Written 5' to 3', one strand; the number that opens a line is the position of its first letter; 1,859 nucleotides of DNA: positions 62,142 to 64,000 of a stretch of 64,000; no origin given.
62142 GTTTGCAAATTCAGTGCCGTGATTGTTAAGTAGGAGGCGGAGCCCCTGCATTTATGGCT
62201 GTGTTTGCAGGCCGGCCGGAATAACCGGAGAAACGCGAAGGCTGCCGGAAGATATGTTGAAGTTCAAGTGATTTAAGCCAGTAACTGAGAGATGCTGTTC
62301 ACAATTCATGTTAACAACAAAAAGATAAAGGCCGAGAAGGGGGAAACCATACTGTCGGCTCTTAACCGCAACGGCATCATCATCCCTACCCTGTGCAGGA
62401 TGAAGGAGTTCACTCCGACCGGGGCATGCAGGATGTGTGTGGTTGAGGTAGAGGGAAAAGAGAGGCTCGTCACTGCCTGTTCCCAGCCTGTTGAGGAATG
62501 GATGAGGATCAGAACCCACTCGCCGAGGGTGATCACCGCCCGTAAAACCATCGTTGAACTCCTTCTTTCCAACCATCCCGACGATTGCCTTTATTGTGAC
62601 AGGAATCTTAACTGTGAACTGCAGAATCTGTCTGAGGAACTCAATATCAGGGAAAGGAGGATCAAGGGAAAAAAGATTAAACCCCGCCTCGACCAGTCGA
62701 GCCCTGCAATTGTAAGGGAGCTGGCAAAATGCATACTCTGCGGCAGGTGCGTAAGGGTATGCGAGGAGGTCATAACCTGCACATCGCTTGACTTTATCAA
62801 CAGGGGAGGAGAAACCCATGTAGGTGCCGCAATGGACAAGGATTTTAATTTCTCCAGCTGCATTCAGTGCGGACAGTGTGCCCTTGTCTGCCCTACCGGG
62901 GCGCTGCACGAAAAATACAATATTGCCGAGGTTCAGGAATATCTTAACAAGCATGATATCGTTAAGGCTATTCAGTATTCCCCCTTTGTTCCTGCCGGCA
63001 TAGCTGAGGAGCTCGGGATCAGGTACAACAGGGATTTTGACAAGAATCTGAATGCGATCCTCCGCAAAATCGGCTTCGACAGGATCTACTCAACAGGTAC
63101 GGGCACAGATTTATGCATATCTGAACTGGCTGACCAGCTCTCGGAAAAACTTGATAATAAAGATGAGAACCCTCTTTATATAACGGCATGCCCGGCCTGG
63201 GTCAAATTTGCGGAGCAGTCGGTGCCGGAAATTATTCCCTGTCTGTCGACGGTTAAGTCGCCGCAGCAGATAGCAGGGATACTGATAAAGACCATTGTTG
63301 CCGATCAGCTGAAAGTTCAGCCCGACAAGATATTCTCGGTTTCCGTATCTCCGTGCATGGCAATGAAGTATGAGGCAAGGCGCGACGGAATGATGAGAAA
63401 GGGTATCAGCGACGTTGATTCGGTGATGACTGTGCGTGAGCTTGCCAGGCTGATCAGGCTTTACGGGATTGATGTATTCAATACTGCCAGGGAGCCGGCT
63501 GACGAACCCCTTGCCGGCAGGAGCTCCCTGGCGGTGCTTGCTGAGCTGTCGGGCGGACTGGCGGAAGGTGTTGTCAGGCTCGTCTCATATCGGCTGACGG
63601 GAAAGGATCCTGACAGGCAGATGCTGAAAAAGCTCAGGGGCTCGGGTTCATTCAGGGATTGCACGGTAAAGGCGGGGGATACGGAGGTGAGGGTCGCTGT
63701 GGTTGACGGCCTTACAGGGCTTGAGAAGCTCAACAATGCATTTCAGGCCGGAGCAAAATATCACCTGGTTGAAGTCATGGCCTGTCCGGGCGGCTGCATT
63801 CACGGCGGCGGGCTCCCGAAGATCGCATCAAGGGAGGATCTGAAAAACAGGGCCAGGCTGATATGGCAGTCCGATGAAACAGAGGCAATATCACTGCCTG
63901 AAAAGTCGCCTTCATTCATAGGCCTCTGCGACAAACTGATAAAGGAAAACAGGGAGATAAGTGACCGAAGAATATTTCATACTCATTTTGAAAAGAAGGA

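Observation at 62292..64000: NuoEF-linked HydA-like protein keeps the H-cluster cysteines but lacks the canonical proton-transfer pathway and Lys358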

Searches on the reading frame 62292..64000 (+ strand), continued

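Call 63: find_encoding_contigs(protein=P0360, flank=10000, max_places=2)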
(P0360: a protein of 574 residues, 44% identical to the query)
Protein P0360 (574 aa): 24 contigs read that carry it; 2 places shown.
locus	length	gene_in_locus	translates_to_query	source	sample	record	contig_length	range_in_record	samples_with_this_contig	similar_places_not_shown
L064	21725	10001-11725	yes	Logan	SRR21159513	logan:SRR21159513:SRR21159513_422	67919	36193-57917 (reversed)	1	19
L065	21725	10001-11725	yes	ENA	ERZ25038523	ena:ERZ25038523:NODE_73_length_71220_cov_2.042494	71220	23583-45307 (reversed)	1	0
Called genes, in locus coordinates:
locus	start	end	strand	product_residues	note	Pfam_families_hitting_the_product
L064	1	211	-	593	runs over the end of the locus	PF00501:AMP-binding, PF23562:AMP-binding_C_3 (weak)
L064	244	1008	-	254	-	PF00106:adh_short, PF08659:KR, PF23441:SDR (weak), PF13561:adh_short_C2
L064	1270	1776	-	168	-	PF00731:AIRC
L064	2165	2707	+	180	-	PF00156:Pribosyltran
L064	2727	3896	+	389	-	PF00004:AAA (faint), PF00406:ADK, PF13207:AAA_17, PF13238:AAA_18, PF00406:ADK, PF02224:Cytidylate_kin (weak), PF13207:AAA_17, PF13238:AAA_18 (weak), +4 more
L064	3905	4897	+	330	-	PF01018:GTP1_OBG, PF01926:MMR_HSR1, PF02421:FeoB_N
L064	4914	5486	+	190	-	PF01569:PAP2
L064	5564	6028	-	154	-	PF01243:PNPOx_N, PF12900:Pyridox_ox_2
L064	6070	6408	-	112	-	PF04020:Phage_holin_4_2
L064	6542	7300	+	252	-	PF01416:PseudoU_synth_1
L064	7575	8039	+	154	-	PF01257:2Fe-2S_thioredx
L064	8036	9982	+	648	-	PF01512:Complex1_51K, PF10589:NADH_4Fe-4S, PF00037:Fer4, PF12837:Fer4_6 (weak), PF13187:Fer4_9, PF13237:Fer4_10, PF14697:Fer4_21, PF00037:Fer4, +2 more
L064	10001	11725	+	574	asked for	PF00111:Fer2 (weak), PF13510:Fer2_4, PF10588:NADH-G_4Fe-4S_3, PF13237:Fer4_10, PF22117:Fer4_Nqo3, PF12838:Fer4_7, PF02906:Fe_hyd_lg_C, PF02256:Fe_hyd_SSU, +3 more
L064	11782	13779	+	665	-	PF00037:Fer4 (faint), PF13187:Fer4_9 (weak), PF13237:Fer4_10 (weak), PF02906:Fe_hyd_lg_C, PF04060:FeS (weak), PF00512:HisKA, PF02518:HATPase_c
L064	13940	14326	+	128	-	PF00072:Response_reg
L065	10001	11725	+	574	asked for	PF00111:Fer2 (weak), PF13510:Fer2_4, PF10588:NADH-G_4Fe-4S_3, PF13237:Fer4_10, PF22117:Fer4_Nqo3, PF12838:Fer4_7, PF02906:Fe_hyd_lg_C, PF02256:Fe_hyd_SSU, +3 more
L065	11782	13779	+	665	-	PF00037:Fer4 (faint), PF13187:Fer4_9 (weak), PF13237:Fer4_10 (weak), PF02906:Fe_hyd_lg_C, PF04060:FeS (weak), PF00512:HisKA, PF02518:HATPase_c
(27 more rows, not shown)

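Call 69: list_cluster_members(proteins=[P0360, P0391, P0322, P0324, P0303, P0301, P0333, P0340, P0362, P0331])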
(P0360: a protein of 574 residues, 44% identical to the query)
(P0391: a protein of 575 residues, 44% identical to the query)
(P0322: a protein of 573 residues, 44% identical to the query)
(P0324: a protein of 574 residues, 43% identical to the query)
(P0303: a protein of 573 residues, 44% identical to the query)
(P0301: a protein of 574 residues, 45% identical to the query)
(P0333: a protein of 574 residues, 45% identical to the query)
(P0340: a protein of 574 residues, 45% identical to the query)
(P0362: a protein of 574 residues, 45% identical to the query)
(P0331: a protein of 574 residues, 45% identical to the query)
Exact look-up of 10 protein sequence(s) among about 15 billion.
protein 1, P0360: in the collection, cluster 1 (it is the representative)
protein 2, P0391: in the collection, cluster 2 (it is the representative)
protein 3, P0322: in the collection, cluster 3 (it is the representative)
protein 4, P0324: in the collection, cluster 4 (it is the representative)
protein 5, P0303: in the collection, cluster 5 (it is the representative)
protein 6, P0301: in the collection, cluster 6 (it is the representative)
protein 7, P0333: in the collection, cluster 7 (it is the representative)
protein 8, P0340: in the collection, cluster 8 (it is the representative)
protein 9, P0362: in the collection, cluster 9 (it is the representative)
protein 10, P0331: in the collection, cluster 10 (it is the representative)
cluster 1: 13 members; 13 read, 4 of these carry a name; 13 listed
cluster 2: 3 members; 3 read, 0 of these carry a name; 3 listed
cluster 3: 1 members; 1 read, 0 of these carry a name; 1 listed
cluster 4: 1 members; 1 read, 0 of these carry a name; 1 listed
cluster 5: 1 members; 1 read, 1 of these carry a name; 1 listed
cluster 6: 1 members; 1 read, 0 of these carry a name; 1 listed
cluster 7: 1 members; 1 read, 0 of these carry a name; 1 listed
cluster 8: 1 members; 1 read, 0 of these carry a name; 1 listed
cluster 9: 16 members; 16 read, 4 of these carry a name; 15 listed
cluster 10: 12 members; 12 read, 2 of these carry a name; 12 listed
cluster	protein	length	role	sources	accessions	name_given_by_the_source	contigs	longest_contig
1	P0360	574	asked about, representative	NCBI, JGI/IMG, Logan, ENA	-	-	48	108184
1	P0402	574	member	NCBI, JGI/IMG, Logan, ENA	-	NADH-quinone oxidoreductase subunit G/NADP-reducing hydrogenase subunit HndD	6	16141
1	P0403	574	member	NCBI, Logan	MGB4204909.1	MAG: [FeFe] hydrogenase, group A [Bacteroidales bacterium]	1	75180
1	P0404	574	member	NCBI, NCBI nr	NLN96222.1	MAG: 2Fe-2S iron-sulfur cluster binding domain-containing protein [Bacteroidales ... | 2Fe-2S iron-sulfur cluster binding domain-containing protein [Bacteroidales bacterium]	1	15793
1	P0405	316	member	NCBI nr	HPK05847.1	[Fe-Fe] hydrogenase large subunit C-terminal domain-containing protein [Bacteroidales ...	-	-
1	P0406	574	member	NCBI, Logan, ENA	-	-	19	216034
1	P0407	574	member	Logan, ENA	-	-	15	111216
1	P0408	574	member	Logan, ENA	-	-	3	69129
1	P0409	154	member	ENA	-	-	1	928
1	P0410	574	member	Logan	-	-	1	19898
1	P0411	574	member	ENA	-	-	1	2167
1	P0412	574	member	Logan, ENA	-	-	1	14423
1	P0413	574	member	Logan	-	-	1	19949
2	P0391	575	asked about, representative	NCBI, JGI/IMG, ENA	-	-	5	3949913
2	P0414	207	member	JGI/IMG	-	-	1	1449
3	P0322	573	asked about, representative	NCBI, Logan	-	-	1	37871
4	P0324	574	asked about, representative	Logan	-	-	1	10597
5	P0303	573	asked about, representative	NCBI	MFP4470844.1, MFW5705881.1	MAG: [FeFe] hydrogenase, group A [Bacteroidota bacterium]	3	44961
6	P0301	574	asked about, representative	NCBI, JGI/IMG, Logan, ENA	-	-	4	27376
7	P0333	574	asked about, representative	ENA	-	-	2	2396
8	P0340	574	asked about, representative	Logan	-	-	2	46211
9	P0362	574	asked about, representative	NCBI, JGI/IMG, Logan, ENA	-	-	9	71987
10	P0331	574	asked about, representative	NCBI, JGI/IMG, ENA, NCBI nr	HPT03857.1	MAG TPA: [FeFe] hydrogenase, group A [Bacteroidales bacterium] | [FeFe] hydrogenase, group A [Bacteroidales bacterium]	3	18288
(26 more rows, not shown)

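Call 80: search_protein_families(library=ncbifam, proteins=[L051:20917-21699:-, L051:16027-16950:+, L051:14245-15378:+], max_evalue=1e-10)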
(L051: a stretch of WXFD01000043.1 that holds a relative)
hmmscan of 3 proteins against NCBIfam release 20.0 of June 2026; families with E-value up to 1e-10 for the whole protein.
L051:20917-21699:- (260 aa): 2 families
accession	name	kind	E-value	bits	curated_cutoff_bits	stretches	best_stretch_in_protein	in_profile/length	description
TIGR03956.1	rSAM_HydE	equivalog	1.4e-74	251.4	254.6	1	8-238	114-335/340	[FeFe] hydrogenase H-cluster radical SAM maturase HydE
TIGR03910.1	pyrrolys_PylB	equivalog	3.5e-14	52.5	348.2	1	8-197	126-301/347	methylornithine synthase PylB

L051:16027-16950:+ (308 aa): 9 families
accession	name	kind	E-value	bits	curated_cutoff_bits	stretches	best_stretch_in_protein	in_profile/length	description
NF004160.0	PRK05627.1-3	equivalog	4.5e-48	163.6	295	1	15-236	15-236/325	bifunctional riboflavin kinase/FAD synthetase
NF004159.0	PRK05627.1-2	equivalog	1.9e-42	145.5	306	1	1-201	1-198/326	bifunctional riboflavin kinase/FAD synthetase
NF004162.0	PRK05627.1-5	equivalog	9.7e-42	143.4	241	1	18-238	16-227/304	bifunctional riboflavin kinase/FAD synthetase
NF004163.0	PRK05627.1-6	equivalog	1.1e-36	126.6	315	1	16-238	17-234/313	bifunctional riboflavin kinase/FAD synthetase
NF004161.0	PRK05627.1-4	equivalog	2e-36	125.7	461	1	14-236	17-234/324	bifunctional riboflavin kinase/FAD synthetase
NF004158.0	PRK05627.1-1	equivalog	3.1e-34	118.7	396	1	16-245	17-239/304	bifunctional riboflavin kinase/FAD synthetase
TIGR00083.1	ribF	equivalog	2.8e-31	109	184.35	1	19-199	2-177/290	riboflavin biosynthesis protein RibF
NF045965.1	RibF_rel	equivalog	1.3e-20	74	200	1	8-300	5-275/279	FAD synthase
NF005518.0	PRK07143.1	equivalog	2.5e-20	73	232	1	1-281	1-252/281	hypothetical protein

L051:14245-15378:+ (378 aa): 100 families (the best 25 are shown)
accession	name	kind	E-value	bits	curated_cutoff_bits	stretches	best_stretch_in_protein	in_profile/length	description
NF046044.1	PnpS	equivalog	6.7e-51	173.5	400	1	147-371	167-390/390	two-component system histidine kinase PnpS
TIGR02966.1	phoR_proteo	equivalog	5.1e-49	167.1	334.2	1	123-369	86-332/333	phosphate regulon sensor histidine kinase PhoR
NF047465.1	hybrid_HK_LvrA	exception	2.6e-47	161.4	1200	2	135-373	188-423/819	hybrid histidine kinase/response regulator LvrA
NF041947.1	LuxQ_Vibrio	equivalog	2.8e-47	161.2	1200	1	144-374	466-698/843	quorum-sensing autoinducer 2 sensor kinase/phosphatase LuxQ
NF047874.1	MASE3_PAS_HK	subfamily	3.5e-46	158.3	560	1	126-373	372-626/655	MASE3 domain-containing sensor histidine kinase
NF008318.0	PRK11107.1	equivalog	2.9e-44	151.4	890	1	123-372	266-518/920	two-component sensor histidine kinase BarA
TIGR02956.1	TMAO_torS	equivalog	3.9e-43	147.7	676.5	1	147-371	461-681/967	TMAO reductase system sensor histidine kinase/response regulator TorS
NF041832.1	near_NosP_CTERM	subfamily_domain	9.9e-43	146.6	400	1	151-374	8-227/370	NahK/ErcS family hybrid sensor histidine kinase/response regulator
NF008302.0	PRK11091.1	equivalog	6.7e-41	140.3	838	1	147-371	280-504/779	aerobic respiration two-component sensor histidine kinase ArcB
NF041735.1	hist_kin_RppB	equivalog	7e-40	137.1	400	1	151-371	217-438/438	two-component system sensor histidine kinase RppB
NF038297.2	hybrid_HK_HrmK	equivalog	4.3e-39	134.7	725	1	132-376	214-461/607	hybrid histidine kinase/response regulator HrmK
NF033092.0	HK_WalK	equivalog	1.8e-38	132.5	725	1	146-371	368-593/594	cell wall metabolism sensor histidine kinase WalK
NF041880.1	EPS_EpsF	equivalog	3.8e-37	127.9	900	1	150-371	274-492/492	response regulator EpsF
NF011874.0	PRK15347.1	equivalog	5.3e-37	127.3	852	1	151-371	399-613/921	two component system sensor kinase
NF008099.0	PRK10841.1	equivalog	1.7e-35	122.1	920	1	148-371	468-689/949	two-component system sensor histidine kinase RcsC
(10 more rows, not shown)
